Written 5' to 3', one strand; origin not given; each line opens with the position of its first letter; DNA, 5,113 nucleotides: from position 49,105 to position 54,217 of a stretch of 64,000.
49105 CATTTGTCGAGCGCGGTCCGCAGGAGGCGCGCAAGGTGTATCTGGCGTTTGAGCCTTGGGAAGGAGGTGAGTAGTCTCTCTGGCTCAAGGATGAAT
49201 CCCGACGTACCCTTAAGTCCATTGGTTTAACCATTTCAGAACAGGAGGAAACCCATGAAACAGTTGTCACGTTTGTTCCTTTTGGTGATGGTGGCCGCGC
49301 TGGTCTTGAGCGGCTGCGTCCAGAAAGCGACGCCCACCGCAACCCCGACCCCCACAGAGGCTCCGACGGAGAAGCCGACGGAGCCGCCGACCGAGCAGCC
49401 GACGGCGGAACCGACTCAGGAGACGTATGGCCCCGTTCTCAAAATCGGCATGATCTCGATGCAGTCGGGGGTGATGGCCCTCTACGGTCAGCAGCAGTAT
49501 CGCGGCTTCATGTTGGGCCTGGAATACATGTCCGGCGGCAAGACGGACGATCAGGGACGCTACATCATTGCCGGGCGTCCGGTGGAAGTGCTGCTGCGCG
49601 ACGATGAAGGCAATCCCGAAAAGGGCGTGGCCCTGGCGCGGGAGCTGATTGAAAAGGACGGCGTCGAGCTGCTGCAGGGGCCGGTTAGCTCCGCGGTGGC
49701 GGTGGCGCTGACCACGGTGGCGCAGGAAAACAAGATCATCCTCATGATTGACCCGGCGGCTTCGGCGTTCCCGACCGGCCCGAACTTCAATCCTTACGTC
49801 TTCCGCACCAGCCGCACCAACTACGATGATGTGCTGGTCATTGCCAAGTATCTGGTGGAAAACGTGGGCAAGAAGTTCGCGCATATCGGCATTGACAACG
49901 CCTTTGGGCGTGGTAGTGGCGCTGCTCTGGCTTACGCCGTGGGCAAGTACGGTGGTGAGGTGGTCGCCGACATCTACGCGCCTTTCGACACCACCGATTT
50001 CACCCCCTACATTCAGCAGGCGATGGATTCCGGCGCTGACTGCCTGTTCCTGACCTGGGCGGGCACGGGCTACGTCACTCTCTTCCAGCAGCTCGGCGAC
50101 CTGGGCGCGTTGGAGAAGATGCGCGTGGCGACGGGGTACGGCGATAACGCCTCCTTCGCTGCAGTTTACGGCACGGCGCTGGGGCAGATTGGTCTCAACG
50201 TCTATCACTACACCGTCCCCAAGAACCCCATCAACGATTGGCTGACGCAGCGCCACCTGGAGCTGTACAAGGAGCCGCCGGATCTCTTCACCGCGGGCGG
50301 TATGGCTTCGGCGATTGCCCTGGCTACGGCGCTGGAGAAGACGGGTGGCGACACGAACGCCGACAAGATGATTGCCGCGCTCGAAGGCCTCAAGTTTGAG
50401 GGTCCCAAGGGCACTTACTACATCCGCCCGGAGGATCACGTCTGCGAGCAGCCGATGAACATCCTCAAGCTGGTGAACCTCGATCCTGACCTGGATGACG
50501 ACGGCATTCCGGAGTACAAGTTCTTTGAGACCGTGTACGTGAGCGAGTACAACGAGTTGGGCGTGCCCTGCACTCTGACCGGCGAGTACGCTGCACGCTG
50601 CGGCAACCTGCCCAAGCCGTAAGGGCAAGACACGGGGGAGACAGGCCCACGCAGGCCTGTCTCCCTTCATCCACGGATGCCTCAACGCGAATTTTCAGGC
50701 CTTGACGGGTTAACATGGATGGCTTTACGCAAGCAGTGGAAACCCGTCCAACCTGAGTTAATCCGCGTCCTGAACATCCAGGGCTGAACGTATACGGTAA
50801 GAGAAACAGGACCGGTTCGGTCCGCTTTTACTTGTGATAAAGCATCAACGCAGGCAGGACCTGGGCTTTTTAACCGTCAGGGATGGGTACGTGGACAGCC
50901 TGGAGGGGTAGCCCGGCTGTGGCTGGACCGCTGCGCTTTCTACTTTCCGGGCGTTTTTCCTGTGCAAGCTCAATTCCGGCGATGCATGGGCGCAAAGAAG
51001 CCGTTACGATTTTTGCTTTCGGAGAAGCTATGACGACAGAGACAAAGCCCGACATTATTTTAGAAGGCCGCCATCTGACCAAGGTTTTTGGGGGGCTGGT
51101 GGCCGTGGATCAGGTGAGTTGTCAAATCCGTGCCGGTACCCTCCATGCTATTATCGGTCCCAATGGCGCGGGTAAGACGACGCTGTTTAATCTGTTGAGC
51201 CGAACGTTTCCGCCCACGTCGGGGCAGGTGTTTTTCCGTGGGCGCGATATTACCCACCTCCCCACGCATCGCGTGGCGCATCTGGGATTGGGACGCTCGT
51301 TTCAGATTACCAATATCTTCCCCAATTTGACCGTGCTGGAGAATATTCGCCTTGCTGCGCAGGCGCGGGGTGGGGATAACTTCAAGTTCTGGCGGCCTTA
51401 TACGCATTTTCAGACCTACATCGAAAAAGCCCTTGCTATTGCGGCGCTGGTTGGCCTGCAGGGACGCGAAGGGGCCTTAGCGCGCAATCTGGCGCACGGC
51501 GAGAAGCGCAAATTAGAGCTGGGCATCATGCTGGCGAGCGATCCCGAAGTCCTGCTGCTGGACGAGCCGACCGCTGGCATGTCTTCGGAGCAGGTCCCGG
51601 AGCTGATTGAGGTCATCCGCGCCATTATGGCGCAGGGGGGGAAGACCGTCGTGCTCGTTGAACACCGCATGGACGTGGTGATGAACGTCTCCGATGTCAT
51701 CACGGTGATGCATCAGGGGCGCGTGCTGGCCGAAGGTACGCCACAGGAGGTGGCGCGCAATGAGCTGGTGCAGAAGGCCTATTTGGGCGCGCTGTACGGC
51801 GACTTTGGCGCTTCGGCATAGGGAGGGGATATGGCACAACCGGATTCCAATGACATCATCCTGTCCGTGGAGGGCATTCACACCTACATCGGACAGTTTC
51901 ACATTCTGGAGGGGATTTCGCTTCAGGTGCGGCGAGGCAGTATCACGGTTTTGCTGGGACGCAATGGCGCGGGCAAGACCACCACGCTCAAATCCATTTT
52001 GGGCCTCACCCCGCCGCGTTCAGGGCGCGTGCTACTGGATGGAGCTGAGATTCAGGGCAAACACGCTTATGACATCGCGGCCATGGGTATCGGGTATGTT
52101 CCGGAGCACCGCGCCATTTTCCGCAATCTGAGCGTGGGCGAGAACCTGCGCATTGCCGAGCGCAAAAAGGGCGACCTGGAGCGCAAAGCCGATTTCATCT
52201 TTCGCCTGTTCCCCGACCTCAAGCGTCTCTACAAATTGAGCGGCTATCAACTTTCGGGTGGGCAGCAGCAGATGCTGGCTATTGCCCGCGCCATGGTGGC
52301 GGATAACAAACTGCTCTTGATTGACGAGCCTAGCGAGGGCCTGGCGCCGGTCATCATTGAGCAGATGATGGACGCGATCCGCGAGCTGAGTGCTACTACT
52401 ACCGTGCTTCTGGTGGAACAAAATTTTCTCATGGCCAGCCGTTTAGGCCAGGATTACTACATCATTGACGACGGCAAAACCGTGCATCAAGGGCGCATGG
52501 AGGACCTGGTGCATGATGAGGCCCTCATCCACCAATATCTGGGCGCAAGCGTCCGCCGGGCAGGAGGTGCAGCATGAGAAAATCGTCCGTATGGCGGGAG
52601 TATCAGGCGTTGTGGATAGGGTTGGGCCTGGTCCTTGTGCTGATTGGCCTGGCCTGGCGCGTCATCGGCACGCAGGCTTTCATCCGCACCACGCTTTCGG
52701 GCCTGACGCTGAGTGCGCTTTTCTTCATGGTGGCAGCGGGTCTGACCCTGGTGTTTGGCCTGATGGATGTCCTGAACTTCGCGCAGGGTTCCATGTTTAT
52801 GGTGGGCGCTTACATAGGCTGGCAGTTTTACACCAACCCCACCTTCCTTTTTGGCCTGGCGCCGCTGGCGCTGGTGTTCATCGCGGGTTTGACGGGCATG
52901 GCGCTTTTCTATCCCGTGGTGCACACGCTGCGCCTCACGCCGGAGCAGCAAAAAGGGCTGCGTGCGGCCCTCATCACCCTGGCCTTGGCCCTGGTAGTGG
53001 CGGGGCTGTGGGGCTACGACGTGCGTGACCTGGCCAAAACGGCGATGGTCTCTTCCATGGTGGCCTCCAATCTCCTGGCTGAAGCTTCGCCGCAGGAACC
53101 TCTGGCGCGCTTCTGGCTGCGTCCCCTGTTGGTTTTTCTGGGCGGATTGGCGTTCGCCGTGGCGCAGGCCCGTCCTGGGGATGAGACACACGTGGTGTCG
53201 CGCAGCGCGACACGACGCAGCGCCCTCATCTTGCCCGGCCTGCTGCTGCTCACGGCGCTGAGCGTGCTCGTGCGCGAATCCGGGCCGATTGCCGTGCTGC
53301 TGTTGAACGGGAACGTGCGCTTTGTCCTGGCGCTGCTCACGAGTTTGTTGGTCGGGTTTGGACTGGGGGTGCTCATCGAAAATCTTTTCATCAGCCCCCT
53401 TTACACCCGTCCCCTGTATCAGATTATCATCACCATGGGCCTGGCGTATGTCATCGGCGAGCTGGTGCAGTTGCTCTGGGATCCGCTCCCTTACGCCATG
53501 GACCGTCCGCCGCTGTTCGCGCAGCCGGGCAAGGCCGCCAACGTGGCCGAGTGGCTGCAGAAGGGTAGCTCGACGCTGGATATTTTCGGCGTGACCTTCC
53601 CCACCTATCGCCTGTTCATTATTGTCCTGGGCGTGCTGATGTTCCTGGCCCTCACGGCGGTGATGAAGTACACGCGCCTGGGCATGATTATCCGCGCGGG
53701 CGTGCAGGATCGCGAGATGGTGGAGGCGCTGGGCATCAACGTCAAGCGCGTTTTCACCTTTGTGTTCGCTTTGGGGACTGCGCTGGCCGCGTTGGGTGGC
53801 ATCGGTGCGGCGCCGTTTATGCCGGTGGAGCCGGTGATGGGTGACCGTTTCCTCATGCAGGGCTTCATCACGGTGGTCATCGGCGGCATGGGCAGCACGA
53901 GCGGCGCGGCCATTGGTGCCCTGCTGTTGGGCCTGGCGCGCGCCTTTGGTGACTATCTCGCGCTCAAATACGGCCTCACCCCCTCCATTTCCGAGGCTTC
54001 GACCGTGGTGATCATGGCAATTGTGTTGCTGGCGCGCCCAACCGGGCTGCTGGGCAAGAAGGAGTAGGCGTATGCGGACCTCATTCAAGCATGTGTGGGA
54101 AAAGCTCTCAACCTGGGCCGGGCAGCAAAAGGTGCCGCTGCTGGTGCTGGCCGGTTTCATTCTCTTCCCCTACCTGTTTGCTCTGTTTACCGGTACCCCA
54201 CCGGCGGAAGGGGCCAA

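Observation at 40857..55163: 15-gene import-and-activate cluster for an unknown hydroxyacyl ester (PHB-oligomer-like) substrate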

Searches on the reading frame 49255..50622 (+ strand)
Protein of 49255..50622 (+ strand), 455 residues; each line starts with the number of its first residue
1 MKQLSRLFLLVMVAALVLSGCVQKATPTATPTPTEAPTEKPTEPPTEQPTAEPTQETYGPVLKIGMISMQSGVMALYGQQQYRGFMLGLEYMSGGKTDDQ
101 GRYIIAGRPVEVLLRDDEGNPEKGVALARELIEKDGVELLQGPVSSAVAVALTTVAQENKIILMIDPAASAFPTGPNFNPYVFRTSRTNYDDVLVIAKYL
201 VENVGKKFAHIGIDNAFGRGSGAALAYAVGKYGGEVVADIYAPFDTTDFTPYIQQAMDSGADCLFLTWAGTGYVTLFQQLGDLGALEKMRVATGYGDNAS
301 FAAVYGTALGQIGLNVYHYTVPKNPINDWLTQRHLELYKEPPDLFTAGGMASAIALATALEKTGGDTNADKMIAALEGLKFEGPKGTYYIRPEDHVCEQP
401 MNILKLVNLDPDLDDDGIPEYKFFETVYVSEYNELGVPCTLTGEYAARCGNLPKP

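Call 4: search_protein_families(library=pfam, proteins=[window:49255-50622:+])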
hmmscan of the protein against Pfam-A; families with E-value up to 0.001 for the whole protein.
window:49255-50622:+ (455 aa): 3 families
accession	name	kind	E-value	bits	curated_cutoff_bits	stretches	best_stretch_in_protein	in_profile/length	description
PF13458.12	Peripla_BP_6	-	7.2e-69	233.5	31.7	1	62-406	2-338/343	Periplasmic binding protein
PF13433.12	Peripla_BP_5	-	2.3e-24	86.6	27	1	62-403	1-333/363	Periplasmic binding protein domain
PF01094.35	ANF_receptor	-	9.6e-09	35.2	25.4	1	105-280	20-197/353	Receptor family ligand binding region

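Call 20: search_solved_structures(query=window:49255-50622:+, max_evalue=1e-8)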
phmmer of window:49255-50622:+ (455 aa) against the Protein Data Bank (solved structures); distinct sequences matched with E-value up to 1e-8: 27.
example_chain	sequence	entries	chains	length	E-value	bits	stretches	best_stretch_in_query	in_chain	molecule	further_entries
3nnd_B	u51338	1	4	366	6.3e-60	206.4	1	62-411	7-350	Possible substrate binding protein of ABC transporter system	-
3n0x_A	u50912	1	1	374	6.5e-60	206.4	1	62-411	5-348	Possible substrate binding protein of ABC transporter system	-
4ey3_A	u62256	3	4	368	3.7e-31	111.6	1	104-414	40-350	Twin-arginine translocation pathway signal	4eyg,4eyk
4zpj_A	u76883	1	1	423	1.1e-28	103.4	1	26-408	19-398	Extracellular ligand-binding receptor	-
4f06_A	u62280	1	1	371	3.8e-27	98.4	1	61-410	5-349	Extracellular ligand-binding receptor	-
4evs_A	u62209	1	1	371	5.6e-26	94.5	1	61-405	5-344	PUTATIVE ABC TRANSPORTER SUBUNIT, SUBSTRATE-BINDING COMPONENT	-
3i09_A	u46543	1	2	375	1.6e-21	79.9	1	62-396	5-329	Periplasmic branched-chain amino acid-binding protein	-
4evq_A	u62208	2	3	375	3.6e-19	72.1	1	60-391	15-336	Putative ABC transporter subunit, substrate-binding component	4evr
4n0q_A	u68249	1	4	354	1.2e-18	70.4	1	62-387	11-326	Leu/Ile/Val-binding protein homolog 3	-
8tg1_A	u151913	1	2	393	3.1e-17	65.7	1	52-393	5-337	Extracellular ligand-binding receptor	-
3n0w_A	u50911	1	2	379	1.9e-16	63.1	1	105-384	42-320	ABC branched chain amino acid family transporter, periplasmic ligand binding protein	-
3i45_A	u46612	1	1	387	3.2e-16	62.4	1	84-396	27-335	Twin-arginine translocation pathway signal protein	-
1pea_A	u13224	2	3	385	1.4e-14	56.9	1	64-281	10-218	AMIDASE OPERON | AMIC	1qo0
1qnl_A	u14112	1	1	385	1.8e-14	56.6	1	64-281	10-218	ALIPHATIC AMIDASE EXPRESSION-REGULATING PROTEIN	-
4maa_A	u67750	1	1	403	2.2e-14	56.3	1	103-397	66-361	Putative branched-chain amino acid ABC transporter, periplasmic amino acid-binding protein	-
1z15_A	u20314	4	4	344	8.1e-09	38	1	62-254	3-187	Leu/Ile/Val-binding protein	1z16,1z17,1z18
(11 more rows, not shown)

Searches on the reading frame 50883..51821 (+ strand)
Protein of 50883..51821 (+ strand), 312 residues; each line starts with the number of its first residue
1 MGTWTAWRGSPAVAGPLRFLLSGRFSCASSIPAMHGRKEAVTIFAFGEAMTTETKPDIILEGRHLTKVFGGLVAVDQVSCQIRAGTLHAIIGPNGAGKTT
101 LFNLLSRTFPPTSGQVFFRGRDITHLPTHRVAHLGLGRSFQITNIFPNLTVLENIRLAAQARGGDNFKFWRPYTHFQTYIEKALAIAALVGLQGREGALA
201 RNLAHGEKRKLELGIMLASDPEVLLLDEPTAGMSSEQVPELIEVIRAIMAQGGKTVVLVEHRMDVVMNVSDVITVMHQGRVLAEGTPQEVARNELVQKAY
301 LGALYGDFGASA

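Call 4: search_protein_families(library=pfam, proteins=[window:50883-51821:+])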
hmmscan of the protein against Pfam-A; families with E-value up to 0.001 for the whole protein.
window:50883-51821:+ (312 aa): 3 families
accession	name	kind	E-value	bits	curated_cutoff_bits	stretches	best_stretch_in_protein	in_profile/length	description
PF00005.33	ABC_tran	-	1.6e-28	100.5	25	1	76-231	2-137/137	ABC transporter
PF12399.14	BCA_ABC_TP_C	-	2.9e-10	40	25.5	1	280-303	1-24/27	Branched-chain amino acid ATP-binding cassette transporter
PF13304.12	AAA_21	-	4.4e-10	40.5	27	1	87-106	1-20/304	AAA domain, putative AbiEii toxin, Type IV TA system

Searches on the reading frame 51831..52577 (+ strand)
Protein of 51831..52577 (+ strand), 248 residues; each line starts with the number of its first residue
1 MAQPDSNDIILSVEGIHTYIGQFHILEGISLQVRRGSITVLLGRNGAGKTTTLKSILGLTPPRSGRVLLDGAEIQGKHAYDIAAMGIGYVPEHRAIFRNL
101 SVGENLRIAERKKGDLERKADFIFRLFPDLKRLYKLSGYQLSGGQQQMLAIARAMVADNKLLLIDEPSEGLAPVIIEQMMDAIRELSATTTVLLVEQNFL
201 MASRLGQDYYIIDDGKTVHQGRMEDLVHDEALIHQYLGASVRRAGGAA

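Call 4: search_protein_families(library=pfam, proteins=[window:51831-52577:+])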
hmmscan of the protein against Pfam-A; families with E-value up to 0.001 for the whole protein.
window:51831-52577:+ (248 aa): 3 families
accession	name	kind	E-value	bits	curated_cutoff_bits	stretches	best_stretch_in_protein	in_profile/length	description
PF00005.33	ABC_tran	-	4.6e-32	111.9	25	1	26-168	1-136/137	ABC transporter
PF13304.12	AAA_21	-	1.3e-10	42.2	27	1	132-193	229-294/304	AAA domain, putative AbiEii toxin, Type IV TA system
PF02463.25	SMC_N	-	0.00016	21.6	40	0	37-195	25-195/220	RecF/RecN/SMC N terminal domain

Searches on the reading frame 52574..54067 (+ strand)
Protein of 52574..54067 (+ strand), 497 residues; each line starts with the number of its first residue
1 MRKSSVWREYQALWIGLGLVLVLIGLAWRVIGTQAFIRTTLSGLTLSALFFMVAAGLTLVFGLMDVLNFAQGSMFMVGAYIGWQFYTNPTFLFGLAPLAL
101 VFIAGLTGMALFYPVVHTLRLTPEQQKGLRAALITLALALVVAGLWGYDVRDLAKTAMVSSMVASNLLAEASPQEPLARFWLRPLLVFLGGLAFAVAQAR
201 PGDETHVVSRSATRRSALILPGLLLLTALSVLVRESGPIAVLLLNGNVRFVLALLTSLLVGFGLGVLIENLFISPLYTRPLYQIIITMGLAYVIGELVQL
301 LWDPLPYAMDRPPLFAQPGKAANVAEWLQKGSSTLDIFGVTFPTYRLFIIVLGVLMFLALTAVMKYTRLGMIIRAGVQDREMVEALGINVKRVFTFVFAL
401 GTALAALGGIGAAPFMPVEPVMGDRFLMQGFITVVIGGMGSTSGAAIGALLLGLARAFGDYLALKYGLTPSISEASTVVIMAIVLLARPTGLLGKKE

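Call 4: search_protein_families(library=pfam, proteins=[window:52574-54067:+])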
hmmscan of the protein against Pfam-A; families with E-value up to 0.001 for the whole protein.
window:52574-54067:+ (497 aa): 1 family
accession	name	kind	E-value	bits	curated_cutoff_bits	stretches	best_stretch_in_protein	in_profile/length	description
PF02653.21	BPD_transp_2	-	2.6e-25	89.5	26.8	1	240-486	54-267/269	Branched-chain amino acid transport system / permease component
